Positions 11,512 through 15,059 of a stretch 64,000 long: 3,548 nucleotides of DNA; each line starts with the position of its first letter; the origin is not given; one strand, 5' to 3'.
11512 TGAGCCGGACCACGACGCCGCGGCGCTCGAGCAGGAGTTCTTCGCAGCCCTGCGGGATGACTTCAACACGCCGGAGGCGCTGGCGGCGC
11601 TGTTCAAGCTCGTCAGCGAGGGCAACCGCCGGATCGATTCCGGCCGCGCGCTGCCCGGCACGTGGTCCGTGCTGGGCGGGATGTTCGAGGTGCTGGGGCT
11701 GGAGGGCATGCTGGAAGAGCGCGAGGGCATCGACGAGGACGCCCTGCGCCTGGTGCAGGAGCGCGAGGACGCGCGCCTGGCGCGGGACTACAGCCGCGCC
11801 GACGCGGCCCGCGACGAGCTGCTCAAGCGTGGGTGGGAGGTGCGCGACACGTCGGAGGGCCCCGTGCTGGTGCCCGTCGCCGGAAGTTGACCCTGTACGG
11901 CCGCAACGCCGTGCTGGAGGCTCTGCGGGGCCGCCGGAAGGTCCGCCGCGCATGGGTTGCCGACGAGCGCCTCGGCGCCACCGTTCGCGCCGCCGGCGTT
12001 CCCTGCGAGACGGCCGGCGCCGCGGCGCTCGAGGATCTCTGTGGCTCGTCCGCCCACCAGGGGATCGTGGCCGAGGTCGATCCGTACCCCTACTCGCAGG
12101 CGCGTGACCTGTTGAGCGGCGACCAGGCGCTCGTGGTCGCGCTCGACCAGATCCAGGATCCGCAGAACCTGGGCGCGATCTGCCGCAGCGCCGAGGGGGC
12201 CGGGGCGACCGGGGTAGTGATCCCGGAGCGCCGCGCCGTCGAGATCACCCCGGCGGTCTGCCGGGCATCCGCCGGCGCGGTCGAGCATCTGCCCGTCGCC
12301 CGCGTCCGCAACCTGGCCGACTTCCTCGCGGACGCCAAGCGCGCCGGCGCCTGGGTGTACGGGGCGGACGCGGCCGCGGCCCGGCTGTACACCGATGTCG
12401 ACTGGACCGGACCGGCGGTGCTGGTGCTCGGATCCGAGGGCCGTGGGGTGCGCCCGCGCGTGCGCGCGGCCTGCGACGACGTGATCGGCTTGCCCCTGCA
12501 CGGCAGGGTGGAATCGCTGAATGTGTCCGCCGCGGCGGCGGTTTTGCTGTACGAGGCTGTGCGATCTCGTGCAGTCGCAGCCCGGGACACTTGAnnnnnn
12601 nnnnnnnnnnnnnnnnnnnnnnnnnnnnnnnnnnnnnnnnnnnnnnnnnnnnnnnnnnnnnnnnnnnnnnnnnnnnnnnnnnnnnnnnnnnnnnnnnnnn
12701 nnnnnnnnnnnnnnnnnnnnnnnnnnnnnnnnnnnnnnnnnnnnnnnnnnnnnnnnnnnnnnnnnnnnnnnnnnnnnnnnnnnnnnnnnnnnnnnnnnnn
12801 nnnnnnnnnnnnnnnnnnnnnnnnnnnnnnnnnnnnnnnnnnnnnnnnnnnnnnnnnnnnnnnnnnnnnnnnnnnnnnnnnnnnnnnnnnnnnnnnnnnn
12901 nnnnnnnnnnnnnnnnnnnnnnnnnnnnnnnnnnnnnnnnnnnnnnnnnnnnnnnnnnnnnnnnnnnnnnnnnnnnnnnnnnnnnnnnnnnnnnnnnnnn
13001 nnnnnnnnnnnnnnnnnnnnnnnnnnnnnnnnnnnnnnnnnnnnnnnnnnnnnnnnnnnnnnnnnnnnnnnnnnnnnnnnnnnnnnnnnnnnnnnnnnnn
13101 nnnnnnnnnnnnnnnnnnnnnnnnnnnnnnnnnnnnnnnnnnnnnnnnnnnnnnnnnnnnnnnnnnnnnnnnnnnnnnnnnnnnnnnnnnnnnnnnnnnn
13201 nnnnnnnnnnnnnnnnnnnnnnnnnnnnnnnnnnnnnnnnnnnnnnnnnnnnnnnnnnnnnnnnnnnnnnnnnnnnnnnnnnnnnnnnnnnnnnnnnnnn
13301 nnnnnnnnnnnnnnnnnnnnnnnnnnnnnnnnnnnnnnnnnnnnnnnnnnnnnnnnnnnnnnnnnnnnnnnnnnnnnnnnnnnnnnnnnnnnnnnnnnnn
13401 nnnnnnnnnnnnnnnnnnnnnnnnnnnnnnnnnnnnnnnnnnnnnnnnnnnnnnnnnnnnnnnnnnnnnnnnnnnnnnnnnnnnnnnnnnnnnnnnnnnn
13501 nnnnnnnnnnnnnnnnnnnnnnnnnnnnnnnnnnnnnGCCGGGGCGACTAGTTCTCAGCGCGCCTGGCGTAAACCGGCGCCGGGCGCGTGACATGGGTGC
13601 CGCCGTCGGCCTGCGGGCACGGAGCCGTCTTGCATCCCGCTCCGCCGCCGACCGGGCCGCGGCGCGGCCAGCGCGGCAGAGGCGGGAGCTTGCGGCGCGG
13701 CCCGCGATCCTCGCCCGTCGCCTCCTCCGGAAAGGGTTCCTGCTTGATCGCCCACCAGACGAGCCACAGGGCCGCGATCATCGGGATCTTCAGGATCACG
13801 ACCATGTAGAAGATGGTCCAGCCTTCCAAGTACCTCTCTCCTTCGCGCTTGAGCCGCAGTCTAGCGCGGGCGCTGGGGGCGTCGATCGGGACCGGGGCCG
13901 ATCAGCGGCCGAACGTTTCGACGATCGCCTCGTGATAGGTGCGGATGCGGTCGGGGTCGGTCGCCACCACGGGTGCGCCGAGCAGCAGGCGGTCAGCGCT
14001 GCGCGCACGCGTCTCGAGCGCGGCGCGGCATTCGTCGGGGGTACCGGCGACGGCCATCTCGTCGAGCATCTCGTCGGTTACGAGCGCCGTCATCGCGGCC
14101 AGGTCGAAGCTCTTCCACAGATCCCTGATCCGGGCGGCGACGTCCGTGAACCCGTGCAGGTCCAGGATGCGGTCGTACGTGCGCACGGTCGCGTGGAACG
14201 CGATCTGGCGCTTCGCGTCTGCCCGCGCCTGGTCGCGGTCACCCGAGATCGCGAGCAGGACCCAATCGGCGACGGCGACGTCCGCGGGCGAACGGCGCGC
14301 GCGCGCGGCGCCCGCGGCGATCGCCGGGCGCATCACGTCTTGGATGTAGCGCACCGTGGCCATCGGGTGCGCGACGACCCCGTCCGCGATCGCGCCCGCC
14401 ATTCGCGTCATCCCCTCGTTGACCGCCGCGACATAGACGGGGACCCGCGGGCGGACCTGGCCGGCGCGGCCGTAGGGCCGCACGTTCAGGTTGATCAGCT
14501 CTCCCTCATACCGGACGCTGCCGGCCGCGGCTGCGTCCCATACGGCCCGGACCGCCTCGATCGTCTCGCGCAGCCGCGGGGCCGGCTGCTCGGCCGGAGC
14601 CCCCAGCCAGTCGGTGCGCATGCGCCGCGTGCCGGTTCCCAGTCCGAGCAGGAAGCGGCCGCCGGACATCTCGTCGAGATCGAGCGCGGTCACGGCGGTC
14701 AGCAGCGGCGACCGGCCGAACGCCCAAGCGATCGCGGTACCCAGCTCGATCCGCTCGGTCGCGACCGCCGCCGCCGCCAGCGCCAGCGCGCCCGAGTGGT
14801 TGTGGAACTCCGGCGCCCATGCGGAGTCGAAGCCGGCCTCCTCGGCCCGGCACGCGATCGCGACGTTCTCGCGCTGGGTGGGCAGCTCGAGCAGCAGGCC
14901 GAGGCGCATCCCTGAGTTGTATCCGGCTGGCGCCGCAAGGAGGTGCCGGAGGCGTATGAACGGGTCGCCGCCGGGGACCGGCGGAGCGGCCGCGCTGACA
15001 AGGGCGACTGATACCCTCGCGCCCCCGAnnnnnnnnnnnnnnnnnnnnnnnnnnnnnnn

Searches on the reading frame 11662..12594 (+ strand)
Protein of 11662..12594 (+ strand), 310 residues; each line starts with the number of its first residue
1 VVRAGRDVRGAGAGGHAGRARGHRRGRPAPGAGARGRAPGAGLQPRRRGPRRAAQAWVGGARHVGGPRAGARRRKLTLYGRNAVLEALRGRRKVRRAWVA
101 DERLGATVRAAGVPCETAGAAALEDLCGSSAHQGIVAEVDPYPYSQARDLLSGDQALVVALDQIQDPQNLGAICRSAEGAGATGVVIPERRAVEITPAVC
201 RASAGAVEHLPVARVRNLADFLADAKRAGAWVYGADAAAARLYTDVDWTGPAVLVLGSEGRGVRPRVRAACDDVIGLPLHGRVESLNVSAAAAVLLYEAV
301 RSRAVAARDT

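Call 28: search_protein_families(library=pfam, proteins=[window:11662-12594:+], max_evalue=0.0001)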
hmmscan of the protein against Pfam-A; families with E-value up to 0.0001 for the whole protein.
window:11662-12594:+ (310 aa): 2 families
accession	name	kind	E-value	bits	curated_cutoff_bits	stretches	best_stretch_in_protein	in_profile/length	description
PF00588.24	SpoU_methylase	-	2.6e-43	148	29.7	1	157-297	2-142/142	SpoU rRNA Methylase family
PF08032.17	SpoU_sub_bind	-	3.9e-14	53.2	22.8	1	78-144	2-75/76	RNA 2'-O ribose methyltransferase substrate binding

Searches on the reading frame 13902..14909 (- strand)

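Call 26: search_protein_families(library=pfam, proteins=[window:13902-14909:-], max_evalue=0.0001)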
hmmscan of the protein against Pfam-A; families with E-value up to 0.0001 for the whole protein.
window:13902-14909:- (335 aa): 1 family
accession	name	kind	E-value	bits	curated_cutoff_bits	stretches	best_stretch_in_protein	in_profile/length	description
PF00296.26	Bac_luciferase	-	2e-63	215.1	27.9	1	12-303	22-309/314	Luciferase-like monooxygenase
